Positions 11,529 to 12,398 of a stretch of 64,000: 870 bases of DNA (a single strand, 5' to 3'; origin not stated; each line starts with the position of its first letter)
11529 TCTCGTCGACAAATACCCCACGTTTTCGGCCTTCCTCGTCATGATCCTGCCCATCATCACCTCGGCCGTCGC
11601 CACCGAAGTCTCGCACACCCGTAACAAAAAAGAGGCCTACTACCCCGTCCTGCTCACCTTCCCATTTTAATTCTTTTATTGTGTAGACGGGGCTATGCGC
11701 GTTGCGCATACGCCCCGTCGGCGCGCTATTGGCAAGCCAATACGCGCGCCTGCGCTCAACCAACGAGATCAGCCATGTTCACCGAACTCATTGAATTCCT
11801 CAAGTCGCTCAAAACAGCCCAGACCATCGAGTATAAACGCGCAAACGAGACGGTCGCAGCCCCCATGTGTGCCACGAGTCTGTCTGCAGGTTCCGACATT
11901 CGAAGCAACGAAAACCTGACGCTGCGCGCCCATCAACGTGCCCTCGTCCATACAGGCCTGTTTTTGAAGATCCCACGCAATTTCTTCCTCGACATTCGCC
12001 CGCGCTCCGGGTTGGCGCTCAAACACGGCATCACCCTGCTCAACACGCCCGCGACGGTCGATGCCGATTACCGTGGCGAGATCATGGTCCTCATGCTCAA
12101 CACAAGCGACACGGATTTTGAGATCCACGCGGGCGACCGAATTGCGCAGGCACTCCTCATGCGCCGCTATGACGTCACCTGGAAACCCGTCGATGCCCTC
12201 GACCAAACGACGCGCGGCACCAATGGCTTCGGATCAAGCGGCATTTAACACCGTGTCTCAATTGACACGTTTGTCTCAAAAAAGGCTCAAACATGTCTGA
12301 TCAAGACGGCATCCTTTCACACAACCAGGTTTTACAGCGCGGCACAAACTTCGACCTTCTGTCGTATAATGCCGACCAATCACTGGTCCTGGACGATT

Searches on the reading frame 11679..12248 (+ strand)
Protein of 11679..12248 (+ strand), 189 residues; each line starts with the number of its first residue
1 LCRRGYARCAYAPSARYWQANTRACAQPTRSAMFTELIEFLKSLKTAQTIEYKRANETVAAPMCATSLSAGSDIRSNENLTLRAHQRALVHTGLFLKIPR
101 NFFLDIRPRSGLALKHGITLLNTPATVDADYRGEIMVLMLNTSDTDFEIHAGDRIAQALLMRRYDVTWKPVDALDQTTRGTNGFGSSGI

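Call 23: search_protein_families(library=pfam, proteins=[window:11679-12248:+], max_evalue=0.00001)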
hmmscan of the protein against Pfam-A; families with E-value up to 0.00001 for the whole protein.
window:11679-12248:+ (189 aa): 2 families
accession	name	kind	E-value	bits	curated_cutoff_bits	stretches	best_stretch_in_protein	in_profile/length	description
PF00692.24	dUTPase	-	1.1e-28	100.1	22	1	60-188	4-129/129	dUTPase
PF22769.1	DCD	-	4.9e-09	36.9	27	1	68-160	59-150/153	dCTP deaminase-like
